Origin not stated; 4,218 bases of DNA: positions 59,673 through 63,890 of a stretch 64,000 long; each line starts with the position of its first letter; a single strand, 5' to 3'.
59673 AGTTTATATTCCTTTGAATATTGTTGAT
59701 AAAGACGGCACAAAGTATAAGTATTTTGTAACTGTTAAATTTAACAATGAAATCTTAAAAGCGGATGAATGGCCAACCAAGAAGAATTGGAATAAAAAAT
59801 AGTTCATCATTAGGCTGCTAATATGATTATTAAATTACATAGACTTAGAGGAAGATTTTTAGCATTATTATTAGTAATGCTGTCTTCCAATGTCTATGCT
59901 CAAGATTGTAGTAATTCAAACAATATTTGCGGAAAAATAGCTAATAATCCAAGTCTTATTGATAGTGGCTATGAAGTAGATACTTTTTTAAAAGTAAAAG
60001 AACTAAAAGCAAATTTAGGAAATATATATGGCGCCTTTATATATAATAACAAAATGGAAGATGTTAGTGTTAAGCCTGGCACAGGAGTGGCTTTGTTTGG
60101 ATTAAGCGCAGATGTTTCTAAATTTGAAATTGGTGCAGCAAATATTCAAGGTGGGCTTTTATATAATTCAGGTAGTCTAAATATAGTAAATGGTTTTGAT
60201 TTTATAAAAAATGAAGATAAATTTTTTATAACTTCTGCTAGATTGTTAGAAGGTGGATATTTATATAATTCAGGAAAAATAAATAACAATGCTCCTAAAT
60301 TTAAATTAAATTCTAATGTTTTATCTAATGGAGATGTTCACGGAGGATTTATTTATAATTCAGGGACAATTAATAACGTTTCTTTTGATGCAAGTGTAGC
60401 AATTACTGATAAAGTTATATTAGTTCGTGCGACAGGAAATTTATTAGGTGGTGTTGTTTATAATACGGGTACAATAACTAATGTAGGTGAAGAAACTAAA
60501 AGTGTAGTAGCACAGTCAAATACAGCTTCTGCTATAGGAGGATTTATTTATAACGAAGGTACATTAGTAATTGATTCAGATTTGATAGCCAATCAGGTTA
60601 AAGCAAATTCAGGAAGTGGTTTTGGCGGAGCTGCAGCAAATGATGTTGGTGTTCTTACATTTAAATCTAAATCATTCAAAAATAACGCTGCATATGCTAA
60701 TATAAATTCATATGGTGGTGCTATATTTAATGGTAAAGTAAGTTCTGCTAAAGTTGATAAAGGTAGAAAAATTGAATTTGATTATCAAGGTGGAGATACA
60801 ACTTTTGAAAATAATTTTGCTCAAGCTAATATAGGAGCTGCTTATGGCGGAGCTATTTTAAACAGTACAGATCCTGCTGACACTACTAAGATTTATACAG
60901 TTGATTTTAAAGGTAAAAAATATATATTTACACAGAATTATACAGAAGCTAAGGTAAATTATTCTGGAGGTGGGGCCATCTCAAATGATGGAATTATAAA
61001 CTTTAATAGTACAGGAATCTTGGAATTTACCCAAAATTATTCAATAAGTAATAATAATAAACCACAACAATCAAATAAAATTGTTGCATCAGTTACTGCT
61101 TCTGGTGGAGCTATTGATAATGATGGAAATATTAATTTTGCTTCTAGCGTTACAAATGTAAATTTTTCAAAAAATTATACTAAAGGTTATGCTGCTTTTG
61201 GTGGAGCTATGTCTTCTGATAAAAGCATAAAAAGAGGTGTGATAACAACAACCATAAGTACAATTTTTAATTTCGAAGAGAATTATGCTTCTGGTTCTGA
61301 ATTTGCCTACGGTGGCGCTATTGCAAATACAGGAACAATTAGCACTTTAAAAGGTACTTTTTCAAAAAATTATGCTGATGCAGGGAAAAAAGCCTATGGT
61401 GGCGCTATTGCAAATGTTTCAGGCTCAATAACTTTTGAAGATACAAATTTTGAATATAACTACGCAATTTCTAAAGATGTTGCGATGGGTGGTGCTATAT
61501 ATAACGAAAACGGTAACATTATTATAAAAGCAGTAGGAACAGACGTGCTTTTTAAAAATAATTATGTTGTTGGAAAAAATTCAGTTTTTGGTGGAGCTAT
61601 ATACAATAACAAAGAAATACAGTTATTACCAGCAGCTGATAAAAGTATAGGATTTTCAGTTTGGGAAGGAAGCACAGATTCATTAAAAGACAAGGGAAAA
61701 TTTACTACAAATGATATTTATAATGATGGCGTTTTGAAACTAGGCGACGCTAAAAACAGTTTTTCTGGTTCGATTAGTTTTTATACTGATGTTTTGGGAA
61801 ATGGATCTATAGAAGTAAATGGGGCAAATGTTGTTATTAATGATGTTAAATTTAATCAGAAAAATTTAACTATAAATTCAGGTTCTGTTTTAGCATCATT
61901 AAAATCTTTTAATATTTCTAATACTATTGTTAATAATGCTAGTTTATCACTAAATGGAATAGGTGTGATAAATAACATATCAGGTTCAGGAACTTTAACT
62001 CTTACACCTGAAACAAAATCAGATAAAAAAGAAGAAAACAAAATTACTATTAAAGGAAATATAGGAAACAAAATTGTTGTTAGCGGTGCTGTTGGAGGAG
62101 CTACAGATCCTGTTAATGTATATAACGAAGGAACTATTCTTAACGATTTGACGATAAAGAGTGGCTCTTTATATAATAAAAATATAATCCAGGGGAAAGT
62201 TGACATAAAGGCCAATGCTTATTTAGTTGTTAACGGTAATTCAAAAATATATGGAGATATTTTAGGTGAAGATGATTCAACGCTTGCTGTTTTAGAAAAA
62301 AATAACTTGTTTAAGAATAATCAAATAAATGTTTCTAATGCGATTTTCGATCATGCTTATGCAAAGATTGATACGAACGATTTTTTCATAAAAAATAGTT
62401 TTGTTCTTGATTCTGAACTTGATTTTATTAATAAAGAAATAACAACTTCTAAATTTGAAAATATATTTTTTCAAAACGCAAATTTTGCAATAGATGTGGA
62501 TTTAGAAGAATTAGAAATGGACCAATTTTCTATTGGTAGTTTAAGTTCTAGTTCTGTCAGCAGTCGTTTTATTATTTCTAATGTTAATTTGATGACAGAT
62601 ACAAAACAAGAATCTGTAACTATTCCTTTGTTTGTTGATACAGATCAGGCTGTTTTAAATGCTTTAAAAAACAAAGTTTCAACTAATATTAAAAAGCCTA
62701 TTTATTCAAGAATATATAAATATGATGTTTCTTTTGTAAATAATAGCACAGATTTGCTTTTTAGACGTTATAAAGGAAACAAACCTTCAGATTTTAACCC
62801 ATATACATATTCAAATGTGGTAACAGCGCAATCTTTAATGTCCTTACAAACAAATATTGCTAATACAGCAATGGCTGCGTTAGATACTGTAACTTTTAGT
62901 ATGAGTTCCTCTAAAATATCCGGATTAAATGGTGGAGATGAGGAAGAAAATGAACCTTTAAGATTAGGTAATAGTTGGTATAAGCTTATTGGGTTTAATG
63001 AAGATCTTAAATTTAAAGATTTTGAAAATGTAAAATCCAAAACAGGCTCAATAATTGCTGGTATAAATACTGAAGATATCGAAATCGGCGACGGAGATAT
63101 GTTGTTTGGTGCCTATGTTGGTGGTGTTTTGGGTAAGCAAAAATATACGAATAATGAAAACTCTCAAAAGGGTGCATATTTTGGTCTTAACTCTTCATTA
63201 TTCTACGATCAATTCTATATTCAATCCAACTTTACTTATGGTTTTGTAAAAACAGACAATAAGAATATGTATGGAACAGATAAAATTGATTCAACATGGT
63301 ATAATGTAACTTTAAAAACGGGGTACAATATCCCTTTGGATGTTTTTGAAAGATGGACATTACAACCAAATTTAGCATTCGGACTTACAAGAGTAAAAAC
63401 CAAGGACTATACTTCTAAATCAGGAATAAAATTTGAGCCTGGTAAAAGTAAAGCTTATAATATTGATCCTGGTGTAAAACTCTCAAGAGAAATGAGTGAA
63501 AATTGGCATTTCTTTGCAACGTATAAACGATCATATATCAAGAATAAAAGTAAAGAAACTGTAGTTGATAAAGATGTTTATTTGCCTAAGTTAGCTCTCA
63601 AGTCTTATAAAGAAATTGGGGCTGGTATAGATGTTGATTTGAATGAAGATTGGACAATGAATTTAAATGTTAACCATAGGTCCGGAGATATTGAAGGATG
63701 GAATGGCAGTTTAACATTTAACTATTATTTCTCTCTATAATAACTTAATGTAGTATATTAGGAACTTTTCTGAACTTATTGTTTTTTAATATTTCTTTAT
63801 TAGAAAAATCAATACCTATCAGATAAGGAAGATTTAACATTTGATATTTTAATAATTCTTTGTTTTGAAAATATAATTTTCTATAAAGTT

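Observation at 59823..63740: Pmp-like (GGA[ILV]/FxxN) autotransporter encoded 20 nt downstream of tssM, apparently inside the T6SS transcription unit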

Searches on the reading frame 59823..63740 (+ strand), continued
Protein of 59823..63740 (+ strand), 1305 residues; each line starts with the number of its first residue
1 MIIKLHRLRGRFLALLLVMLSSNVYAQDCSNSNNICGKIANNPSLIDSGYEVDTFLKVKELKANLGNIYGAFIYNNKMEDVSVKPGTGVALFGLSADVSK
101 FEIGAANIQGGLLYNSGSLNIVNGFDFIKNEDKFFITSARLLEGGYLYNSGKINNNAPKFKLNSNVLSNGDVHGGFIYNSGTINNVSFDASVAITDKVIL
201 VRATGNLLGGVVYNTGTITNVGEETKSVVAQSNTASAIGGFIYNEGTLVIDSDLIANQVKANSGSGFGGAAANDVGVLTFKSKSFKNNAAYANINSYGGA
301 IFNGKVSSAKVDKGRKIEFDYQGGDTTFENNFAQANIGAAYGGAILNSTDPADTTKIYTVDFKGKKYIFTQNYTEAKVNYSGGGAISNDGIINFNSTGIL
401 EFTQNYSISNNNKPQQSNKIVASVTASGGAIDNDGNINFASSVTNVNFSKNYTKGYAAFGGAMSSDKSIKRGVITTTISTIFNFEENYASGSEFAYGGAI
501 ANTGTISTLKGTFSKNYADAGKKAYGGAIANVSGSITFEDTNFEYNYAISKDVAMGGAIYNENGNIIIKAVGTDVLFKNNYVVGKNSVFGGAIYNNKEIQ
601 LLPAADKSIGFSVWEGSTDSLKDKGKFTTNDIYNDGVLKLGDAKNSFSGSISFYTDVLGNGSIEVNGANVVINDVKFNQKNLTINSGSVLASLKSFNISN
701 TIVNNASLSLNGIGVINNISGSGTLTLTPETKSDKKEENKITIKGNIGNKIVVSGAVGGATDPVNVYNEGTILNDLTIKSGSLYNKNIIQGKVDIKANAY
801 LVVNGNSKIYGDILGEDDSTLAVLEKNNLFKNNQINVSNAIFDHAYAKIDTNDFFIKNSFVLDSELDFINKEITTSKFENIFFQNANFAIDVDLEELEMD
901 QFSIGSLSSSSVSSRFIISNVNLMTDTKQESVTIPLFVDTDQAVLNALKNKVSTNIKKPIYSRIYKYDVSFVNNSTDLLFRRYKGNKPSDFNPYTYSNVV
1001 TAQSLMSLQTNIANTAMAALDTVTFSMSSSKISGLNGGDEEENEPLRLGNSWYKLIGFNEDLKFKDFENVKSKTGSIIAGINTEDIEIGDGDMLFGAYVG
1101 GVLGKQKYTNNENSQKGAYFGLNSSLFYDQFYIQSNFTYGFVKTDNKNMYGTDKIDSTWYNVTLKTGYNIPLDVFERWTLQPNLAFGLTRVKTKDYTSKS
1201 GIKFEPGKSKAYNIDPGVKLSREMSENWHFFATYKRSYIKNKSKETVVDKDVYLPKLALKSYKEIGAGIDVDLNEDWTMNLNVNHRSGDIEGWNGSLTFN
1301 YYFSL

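Call 58: find_homologous_proteins(query=L013:14471-18787:+)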
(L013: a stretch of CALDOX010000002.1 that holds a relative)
Query L013:14471-18787:+ (1439 aa): 24 proteins with E <= 0.001 among 8000 candidates.
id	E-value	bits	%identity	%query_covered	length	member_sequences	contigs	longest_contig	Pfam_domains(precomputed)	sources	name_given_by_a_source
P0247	0.0e+0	2680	93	60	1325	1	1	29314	PF03797.26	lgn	-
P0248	0.0e+0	2236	59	68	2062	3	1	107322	PF03797.26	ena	-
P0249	0.0e+0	2096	66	65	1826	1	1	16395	PF03797.26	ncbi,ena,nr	ncbi:MAG: autotransporter domain-containing protein [Alphaproteobacteria bacterium]|nr:autotransport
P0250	0.0e+0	1870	81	57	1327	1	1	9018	PF03797.26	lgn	-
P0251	0.0e+0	1739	64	66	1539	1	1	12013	PF03797.26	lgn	-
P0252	0.0e+0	1636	59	68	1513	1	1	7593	PF03797.26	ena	-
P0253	1.5e-59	220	31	38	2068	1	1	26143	PF03797.26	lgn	-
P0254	1.4e-56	210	29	53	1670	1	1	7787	PF02415.24,PF03797.26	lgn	-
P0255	5.4e-41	159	39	22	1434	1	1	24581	PF03797.26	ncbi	-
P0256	1.6e-38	151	33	21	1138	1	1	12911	PF02415.24,PF03797.26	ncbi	-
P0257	1.8e-35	140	46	3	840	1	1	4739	PF03797.26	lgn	-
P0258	2.2e-27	114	32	18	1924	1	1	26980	-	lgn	-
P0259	1.5e-19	88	27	23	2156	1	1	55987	PF03797.26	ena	-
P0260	2.1e-19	87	29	18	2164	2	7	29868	PF03797.26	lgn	-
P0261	1.4e-9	55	25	18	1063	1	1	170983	PF12951.14,PF03797.26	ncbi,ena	-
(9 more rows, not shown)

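Call 59: find_encoding_contigs(protein=P0253, flank=10000, max_places=1)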
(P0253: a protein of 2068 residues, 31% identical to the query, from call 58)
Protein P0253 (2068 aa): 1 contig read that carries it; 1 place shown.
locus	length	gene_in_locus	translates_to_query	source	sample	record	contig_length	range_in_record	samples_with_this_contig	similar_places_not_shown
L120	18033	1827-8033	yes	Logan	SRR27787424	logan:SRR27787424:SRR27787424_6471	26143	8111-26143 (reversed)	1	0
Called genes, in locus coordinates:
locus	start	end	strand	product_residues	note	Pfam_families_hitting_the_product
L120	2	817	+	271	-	?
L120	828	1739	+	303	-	PF02674:Colicin_V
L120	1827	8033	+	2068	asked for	PF03797:Autotransporter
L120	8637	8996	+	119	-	-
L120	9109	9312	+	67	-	PF00313:CSD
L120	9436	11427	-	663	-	PF02518:HATPase_c, PF00204:DNA_gyraseB, PF01751:Toprim, PF00986:DNA_gyraseB_C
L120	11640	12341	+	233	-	PF00578:AhpC-TSA, PF08534:Redoxin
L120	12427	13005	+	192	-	PF00186:DHFR_1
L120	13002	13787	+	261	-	PF00303:Thymidylat_synt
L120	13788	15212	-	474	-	PF00989:PAS (faint), PF08448:PAS_4 (faint), PF13188:PAS_8 (weak), PF13426:PAS_9 (weak), PF00512:HisKA, PF02518:HATPase_c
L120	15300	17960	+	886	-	PF01624:MutS_I, PF05188:MutS_II, PF05192:MutS_III, PF05190:MutS_IV, PF00488:MutS_V, PF27441:MutS_C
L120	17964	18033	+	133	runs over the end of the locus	PF03819:MazG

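Call 60: find_encoding_contigs(protein=P0255, flank=10000, max_places=1)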
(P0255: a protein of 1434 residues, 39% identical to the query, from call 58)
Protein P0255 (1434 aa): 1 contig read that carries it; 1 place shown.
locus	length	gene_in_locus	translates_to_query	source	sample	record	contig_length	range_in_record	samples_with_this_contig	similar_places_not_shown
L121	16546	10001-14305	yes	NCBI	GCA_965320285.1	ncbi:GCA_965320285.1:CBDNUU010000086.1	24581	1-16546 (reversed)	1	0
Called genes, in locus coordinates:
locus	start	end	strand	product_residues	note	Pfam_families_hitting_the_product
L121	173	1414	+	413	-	PF03349:Toluene_X, PF13505:OMP_b-brl (faint)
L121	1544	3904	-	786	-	PF00924:MS_channel_2nd, PF21082:MS_channel_3rd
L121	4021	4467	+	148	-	-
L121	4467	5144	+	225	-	PF00072:Response_reg, PF00486:Trans_reg_C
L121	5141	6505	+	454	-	PF00512:HisKA, PF02518:HATPase_c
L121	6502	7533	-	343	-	-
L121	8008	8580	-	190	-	PF12796:Ank_2, PF00023:Ank (faint), PF13606:Ank_3 (faint), PF13637:Ank_4 (weak)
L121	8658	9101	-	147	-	-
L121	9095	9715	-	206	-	PF00239:Resolvase, PF13936:HTH_38 (weak)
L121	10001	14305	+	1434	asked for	PF03797:Autotransporter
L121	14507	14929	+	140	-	PF02033:RBFA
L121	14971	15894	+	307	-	PF01509:TruB_N, PF16198:TruB_C_2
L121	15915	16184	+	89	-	PF00312:Ribosomal_S15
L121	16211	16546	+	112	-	?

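Call 61: find_encoding_contigs(protein=P0256, flank=10000, max_places=1)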
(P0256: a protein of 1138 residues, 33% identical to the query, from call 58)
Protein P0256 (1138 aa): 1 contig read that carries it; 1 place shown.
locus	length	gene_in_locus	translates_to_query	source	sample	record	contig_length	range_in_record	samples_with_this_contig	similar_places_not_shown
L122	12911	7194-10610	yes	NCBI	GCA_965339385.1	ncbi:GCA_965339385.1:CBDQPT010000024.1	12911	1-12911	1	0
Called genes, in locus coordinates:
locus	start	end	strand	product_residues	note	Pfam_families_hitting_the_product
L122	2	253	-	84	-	?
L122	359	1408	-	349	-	PF02275:CBAH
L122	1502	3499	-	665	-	-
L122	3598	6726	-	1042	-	-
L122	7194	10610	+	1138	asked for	PF02415:Chlam_PMP (faint), PF03797:Autotransporter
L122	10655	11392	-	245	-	-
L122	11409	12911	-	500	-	?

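Call 65: find_encoding_contigs(protein=P0248, flank=10000, max_places=1)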
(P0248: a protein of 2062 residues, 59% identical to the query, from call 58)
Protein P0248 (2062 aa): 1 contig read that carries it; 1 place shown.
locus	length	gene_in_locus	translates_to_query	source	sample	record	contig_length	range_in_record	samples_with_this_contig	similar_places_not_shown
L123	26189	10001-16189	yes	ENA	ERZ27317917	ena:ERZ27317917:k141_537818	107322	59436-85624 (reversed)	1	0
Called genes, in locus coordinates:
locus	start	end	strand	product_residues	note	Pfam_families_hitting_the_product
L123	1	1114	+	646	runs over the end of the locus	-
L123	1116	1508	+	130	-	-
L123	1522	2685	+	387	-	PF22011:DUF6931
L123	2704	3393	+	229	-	-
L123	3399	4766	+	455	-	PF05936:T6SS_VasE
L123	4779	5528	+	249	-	PF09850:DotU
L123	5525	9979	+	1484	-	PF14331:IcmF-related_N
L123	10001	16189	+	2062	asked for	PF03797:Autotransporter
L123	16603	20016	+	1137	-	PF00082:Peptidase_S8, PF12951:PATR (weak), PF03797:Autotransporter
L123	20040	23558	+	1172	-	PF00082:Peptidase_S8, PF12951:PATR, PF03797:Autotransporter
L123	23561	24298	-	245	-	PF00813:FliP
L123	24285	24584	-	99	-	-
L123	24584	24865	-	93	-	-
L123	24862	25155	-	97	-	PF01312:Bac_export_2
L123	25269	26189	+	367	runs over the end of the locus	-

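Call 66: find_encoding_contigs(protein=P0249, flank=10000, max_places=1)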
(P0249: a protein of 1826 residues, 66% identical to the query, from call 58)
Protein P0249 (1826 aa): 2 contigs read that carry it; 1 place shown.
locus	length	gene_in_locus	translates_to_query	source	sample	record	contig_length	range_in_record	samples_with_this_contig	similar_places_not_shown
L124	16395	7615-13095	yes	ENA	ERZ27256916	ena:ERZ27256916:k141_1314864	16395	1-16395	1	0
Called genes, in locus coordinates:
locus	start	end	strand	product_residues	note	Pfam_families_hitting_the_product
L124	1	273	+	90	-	?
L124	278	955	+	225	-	-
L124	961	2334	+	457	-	PF05936:T6SS_VasE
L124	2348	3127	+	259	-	PF09850:DotU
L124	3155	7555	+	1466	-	PF14331:IcmF-related_N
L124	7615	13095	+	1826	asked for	PF03797:Autotransporter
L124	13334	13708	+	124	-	PF00416:Ribosomal_S13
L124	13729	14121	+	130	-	PF00411:Ribosomal_S11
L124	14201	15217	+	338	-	PF01193:RNA_pol_L, PF01000:RNA_pol_A_bac, PF03118:RNA_pol_A_CTD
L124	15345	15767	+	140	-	PF01196:Ribosomal_L17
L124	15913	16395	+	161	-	?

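Call 71: search_protein_families(library=pfam, proteins=[L123:10001-11500:+, L123:11501-13000:+, L123:13001-14800:+, L124:7615-9114:+, L124:9115-10914:+], max_evalue=0.1)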
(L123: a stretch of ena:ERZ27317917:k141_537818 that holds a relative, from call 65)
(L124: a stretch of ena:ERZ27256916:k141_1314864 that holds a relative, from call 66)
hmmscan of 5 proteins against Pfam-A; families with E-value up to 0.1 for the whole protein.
L123:10001-11500:+ (500 aa): 1 family
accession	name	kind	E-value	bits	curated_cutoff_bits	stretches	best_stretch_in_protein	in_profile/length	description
PF04519.19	Bactofilin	-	0.0027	18.4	27.9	1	271-335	28-90/98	Polymer-forming cytoskeletal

L123:11501-13000:+ (500 aa): 1 family
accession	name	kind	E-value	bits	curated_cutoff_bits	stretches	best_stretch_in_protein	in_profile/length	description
PF25822.1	UBL_USP40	-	0.037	14.5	23.2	0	270-291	65-86/88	USP40 ubiquitin-like domain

L123:13001-14800:+ (600 aa): 1 family
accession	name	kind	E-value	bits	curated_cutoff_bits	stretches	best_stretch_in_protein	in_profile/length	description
PF04283.17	CheF-arch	-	0.063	13.4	25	0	300-364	127-192/218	Chemotaxis signal transduction system protein F from archaea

L124:7615-9114:+ (500 aa): 1 family
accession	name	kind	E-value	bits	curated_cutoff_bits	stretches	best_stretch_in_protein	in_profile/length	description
PF04519.19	Bactofilin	-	0.00014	22.5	27.9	1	266-322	28-85/98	Polymer-forming cytoskeletal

L124:9115-10914:+ (600 aa): 1 family
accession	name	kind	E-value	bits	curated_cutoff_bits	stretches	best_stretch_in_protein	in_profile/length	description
PF01957.25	NfeD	-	0.0003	21.4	29.1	0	411-448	9-45/57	NfeD-like C-terminal, partner-binding domain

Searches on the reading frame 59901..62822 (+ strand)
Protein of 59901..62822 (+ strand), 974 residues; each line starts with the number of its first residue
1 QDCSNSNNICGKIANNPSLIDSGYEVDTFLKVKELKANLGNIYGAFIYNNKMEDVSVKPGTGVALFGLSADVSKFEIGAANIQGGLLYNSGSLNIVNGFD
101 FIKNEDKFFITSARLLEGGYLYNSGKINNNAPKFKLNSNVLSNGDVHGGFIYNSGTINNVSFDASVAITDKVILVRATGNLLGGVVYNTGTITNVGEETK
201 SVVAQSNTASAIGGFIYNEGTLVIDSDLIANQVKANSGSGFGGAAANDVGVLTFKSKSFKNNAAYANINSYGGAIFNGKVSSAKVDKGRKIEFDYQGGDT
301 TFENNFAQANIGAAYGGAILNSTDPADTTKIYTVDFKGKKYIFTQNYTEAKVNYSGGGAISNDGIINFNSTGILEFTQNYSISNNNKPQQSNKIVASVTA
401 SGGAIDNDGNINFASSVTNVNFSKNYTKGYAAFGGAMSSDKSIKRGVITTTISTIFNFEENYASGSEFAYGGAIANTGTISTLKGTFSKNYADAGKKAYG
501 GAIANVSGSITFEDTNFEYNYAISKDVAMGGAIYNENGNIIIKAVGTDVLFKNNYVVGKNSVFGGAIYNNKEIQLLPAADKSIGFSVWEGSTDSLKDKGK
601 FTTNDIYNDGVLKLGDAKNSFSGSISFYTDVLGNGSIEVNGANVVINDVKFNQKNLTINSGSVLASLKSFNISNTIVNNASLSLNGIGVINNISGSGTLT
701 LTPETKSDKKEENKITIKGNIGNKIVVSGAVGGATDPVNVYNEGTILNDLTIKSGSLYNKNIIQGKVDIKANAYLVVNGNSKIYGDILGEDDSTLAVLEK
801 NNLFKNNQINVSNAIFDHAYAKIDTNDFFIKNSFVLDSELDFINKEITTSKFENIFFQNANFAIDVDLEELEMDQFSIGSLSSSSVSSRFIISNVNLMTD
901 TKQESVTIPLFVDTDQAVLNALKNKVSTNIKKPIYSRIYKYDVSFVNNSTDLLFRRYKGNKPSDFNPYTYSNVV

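Call 75: search_solved_structures(query=window:59901-62822:+, max_evalue=1)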
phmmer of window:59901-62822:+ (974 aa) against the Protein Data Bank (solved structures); distinct sequences matched with E-value up to 1: 0.

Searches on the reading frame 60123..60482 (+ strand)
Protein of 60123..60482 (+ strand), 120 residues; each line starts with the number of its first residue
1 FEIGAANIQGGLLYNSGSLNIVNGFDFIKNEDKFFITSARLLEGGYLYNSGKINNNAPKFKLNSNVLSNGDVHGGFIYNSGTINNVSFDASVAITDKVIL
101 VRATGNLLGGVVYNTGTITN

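Call 69: search_protein_families(library=ncbifam, proteins=[window:60123-60482:+], max_evalue=0.1)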
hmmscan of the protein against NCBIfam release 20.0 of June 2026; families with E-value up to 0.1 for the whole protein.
window:60123-60482:+ (120 aa): 1 family
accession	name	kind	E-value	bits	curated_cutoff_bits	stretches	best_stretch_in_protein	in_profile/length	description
NF049904.1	lambda_TipJ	exception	0.061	10.8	1950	1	27-110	942-1026/1163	phage attachment tail tip protein J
